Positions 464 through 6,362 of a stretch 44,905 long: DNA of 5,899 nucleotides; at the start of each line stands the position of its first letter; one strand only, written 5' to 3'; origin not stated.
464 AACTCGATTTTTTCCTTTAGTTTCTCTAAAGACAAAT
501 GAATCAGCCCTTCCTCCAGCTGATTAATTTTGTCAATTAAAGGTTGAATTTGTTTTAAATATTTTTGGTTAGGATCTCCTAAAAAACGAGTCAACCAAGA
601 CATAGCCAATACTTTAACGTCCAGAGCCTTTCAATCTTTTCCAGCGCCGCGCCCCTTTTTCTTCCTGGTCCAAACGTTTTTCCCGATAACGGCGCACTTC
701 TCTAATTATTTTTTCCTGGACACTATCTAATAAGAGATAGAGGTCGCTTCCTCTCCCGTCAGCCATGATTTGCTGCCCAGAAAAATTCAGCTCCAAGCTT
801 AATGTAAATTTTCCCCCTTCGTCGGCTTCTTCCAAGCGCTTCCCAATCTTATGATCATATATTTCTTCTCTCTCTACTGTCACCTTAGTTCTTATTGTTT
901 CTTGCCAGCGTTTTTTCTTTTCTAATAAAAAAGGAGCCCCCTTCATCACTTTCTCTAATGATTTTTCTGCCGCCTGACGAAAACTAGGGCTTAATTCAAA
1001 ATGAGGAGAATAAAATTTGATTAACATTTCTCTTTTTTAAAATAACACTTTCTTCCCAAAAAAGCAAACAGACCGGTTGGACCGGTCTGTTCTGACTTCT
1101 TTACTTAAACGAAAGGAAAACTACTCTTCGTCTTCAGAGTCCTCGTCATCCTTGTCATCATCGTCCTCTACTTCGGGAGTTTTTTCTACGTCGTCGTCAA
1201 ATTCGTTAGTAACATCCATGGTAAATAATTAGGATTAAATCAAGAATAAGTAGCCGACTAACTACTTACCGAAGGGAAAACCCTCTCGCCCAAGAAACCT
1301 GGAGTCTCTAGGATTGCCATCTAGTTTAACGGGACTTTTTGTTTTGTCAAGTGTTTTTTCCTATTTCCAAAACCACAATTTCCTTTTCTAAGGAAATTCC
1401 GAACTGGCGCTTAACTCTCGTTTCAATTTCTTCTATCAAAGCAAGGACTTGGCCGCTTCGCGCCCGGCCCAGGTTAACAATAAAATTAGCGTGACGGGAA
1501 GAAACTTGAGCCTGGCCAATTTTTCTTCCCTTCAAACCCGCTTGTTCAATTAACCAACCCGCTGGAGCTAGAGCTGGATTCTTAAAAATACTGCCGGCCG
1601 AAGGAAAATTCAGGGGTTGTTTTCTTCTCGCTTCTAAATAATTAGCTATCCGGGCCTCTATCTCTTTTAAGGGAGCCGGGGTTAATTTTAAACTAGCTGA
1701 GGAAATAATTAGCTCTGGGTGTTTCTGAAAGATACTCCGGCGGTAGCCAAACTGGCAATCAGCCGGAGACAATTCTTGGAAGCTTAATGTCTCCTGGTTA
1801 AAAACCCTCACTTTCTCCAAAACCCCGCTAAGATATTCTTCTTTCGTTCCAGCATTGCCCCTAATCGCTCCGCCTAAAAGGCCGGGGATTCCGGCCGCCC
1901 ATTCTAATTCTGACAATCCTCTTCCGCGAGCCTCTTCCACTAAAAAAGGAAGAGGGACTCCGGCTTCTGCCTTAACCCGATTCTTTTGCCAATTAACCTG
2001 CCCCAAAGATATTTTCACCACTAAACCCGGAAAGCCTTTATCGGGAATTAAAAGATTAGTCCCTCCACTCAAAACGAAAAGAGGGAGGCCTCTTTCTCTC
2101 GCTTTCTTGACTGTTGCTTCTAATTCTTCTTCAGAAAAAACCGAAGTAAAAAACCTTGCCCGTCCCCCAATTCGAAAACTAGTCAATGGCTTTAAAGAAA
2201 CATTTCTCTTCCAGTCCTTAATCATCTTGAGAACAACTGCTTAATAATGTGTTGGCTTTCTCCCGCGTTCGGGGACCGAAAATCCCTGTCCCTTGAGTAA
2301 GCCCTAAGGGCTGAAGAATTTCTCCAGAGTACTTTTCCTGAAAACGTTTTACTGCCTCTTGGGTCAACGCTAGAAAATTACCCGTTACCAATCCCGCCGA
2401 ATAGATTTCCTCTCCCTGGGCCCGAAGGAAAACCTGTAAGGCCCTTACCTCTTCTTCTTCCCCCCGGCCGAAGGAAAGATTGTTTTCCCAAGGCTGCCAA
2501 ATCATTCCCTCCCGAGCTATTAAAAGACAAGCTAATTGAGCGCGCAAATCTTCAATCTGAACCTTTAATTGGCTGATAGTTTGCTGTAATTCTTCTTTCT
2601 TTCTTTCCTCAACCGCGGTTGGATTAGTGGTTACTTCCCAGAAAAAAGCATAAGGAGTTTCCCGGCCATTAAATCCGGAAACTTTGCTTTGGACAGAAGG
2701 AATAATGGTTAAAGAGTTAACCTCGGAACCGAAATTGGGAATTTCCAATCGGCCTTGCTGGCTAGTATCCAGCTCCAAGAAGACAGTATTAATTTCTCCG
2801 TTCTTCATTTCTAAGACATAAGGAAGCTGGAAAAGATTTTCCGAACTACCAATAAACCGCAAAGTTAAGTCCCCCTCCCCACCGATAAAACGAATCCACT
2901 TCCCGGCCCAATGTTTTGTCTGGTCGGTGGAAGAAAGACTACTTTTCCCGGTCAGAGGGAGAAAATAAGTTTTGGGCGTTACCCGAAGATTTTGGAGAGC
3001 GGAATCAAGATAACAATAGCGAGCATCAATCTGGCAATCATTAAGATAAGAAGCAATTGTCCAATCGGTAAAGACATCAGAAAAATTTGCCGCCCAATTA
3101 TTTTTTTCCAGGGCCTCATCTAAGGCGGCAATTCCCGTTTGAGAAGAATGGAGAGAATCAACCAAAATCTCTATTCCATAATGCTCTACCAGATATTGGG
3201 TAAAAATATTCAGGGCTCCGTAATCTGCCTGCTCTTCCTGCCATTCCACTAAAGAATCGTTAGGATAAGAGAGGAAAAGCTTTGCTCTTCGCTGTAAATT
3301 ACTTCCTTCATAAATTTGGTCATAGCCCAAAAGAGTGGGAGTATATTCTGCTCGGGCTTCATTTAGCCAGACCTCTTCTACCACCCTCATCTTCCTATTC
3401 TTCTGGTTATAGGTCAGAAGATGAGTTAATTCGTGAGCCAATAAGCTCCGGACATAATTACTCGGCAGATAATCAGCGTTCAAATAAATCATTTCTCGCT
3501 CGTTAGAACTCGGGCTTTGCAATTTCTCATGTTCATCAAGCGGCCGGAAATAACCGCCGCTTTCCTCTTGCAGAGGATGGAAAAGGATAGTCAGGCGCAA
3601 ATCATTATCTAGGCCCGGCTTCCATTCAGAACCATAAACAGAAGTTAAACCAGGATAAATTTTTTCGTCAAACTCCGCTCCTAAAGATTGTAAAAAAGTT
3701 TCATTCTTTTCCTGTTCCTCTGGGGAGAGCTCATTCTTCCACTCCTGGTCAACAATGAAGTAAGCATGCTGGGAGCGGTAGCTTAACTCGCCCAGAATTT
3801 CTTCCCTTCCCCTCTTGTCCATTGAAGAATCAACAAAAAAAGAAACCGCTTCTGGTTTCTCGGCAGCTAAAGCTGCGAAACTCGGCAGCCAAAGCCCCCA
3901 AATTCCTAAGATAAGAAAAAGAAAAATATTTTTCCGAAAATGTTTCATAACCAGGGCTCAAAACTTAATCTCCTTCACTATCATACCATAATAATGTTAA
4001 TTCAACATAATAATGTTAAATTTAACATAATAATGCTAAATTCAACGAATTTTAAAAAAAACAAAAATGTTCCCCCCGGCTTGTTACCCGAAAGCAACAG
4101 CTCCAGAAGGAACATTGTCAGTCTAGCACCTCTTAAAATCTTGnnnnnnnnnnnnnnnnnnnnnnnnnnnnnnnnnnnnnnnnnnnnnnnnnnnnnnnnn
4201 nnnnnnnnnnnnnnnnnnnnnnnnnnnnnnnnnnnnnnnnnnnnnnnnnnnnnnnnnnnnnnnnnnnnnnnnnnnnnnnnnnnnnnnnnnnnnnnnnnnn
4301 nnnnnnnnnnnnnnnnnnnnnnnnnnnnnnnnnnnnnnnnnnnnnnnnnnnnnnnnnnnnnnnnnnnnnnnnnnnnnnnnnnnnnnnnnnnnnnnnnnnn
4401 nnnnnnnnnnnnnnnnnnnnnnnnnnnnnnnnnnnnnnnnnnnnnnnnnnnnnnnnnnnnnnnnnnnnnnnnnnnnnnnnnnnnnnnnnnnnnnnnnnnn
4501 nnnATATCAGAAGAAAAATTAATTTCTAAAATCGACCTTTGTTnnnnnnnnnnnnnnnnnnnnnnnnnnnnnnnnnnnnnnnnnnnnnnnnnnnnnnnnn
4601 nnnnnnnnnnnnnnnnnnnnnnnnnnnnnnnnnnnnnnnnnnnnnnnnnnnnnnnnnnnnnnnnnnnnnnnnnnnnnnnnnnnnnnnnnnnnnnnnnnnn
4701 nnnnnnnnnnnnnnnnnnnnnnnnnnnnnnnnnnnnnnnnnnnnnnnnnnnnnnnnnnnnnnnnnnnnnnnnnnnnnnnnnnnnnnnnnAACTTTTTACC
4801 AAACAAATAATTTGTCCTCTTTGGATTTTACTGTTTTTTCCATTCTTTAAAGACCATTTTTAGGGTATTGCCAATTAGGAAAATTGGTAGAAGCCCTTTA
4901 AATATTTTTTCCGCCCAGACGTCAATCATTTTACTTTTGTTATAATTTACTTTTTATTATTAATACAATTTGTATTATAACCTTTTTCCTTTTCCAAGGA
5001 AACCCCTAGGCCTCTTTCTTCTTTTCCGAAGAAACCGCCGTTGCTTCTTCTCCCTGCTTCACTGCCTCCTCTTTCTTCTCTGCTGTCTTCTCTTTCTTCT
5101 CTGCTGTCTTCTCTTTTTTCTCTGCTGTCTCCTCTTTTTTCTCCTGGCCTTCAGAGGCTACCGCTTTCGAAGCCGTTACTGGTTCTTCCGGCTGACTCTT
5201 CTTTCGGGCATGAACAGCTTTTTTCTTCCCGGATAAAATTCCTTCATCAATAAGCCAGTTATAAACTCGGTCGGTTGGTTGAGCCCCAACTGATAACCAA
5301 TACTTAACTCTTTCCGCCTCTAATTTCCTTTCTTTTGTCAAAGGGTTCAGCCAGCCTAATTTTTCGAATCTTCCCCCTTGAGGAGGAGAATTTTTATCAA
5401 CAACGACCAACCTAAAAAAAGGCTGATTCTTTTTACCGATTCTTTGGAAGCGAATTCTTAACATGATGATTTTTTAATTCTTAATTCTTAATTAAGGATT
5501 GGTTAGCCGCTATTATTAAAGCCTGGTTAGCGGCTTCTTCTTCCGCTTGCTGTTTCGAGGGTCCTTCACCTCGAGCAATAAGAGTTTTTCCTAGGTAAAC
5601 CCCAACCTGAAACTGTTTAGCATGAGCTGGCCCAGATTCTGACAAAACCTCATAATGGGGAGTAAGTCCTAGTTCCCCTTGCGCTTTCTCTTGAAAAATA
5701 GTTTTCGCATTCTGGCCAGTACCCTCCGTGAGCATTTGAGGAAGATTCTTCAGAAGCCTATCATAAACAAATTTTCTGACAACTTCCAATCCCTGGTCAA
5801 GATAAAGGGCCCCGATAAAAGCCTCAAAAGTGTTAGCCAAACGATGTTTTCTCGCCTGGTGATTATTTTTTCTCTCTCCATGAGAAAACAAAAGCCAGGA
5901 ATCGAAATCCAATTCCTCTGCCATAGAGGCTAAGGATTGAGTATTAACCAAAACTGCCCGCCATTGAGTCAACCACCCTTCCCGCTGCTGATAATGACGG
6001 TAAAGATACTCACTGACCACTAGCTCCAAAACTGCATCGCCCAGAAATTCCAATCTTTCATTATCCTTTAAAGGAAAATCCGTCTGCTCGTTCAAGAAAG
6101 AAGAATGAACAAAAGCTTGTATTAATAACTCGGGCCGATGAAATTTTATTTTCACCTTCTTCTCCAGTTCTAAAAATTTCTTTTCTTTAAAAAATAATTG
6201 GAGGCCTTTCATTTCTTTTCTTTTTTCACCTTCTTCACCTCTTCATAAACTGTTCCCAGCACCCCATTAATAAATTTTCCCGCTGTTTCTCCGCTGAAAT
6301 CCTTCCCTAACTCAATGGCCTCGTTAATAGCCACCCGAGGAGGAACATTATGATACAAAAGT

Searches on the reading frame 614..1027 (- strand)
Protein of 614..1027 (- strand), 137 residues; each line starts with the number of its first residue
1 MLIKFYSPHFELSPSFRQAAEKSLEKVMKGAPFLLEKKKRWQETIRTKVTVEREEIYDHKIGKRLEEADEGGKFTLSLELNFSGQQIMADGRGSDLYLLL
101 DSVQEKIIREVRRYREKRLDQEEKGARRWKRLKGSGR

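Call 34: search_protein_families(library=pfam, proteins=[window:614-1027:-], max_evalue=0.001)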
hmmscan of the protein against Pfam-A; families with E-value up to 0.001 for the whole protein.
window:614-1027:- (137 aa): 1 family
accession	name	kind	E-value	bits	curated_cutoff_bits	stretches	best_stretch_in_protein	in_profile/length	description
PF02482.25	Ribosomal_S30AE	-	1.7e-09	38.7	23.7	1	3-118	1-87/88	Sigma 54 modulation protein / S30EA ribosomal protein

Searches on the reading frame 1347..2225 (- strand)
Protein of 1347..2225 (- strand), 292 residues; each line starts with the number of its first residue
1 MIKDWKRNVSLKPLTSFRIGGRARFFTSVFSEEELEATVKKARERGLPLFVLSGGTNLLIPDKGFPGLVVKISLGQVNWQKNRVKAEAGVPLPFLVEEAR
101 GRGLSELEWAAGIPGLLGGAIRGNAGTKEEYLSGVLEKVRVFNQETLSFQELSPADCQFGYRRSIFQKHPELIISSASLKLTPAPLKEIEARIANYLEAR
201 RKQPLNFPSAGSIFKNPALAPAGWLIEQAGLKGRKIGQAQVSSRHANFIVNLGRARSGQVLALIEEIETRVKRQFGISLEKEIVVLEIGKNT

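Call 34: search_protein_families(library=pfam, proteins=[window:1347-2225:-], max_evalue=0.001)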
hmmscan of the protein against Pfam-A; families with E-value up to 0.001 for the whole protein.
window:1347-2225:- (292 aa): 2 families
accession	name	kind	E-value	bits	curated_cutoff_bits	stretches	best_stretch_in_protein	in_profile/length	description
PF02873.21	MurB_C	-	2.4e-35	121.1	27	1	188-285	1-98/99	UDP-N-acetylenolpyruvoylglucosamine reductase, C-terminal domain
PF01565.28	FAD_binding_4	-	4.9e-17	62.4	26.4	1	31-137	9-124/139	FAD binding domain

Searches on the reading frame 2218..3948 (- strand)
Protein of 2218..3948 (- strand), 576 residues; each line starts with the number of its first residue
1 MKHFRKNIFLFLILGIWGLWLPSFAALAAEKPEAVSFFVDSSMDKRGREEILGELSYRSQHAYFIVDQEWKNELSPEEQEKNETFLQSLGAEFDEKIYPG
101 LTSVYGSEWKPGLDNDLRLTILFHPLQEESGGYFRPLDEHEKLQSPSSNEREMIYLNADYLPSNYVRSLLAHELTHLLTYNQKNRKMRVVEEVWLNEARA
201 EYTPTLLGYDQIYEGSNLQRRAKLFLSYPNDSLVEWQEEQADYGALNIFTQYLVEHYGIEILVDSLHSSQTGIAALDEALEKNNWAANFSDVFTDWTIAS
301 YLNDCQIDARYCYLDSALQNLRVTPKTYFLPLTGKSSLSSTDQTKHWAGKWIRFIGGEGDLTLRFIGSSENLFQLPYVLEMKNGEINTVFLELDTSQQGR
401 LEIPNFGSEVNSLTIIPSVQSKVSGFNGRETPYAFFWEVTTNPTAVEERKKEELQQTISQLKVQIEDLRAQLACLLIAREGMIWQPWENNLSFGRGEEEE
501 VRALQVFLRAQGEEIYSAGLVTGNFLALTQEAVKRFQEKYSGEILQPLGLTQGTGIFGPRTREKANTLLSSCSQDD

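Call 34: search_protein_families(library=pfam, proteins=[window:2218-3948:-], max_evalue=0.001)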
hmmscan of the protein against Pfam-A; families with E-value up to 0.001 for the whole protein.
window:2218-3948:- (576 aa): 1 family
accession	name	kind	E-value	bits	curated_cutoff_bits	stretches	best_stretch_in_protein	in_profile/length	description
PF01471.23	PG_binding_1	-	2.1e-06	28.3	23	1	498-540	2-41/57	Putative peptidoglycan binding domain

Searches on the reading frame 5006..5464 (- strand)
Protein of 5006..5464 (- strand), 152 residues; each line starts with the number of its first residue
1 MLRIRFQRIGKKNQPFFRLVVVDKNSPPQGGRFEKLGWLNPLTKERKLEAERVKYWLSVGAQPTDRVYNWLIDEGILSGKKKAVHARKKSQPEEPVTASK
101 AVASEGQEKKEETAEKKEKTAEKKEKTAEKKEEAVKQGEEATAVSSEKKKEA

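Call 34: search_protein_families(library=pfam, proteins=[window:5006-5464:-], max_evalue=0.001)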
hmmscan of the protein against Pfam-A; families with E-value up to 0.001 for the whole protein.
window:5006-5464:- (152 aa): 1 family
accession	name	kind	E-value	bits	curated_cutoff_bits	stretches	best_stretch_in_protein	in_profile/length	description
PF00886.24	Ribosomal_S16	-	6.2e-19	68.1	27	1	8-64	1-62/62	Ribosomal protein S16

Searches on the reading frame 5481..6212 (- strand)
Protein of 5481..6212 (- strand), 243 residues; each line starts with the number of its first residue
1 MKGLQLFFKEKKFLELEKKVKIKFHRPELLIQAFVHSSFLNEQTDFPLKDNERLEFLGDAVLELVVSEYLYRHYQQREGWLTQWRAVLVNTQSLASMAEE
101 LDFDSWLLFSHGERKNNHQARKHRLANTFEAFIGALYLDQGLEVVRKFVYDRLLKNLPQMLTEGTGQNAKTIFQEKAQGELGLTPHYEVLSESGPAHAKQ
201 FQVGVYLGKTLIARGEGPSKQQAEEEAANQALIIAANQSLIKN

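Call 34: search_protein_families(library=pfam, proteins=[window:5481-6212:-], max_evalue=0.001)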
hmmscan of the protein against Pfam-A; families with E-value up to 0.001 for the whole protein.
window:5481-6212:- (243 aa): 4 families
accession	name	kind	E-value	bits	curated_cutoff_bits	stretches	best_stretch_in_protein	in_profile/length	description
PF14622.11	Ribonucleas_3_3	-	1.3e-35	122.8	35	1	27-156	2-127/128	Ribonuclease-III-like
PF00636.31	Ribonuclease_3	-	1.2e-25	90.7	27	1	52-141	1-102/102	Ribonuclease III domain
PF00035.32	dsrm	-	3.7e-14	53.5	23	1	169-232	1-63/66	Double-stranded RNA binding motif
PF22935.1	RM44_endonuclase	-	6.6e-09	36.4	27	1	23-136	16-139/139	Large ribosomal subunit protein mL44, endonuclease domain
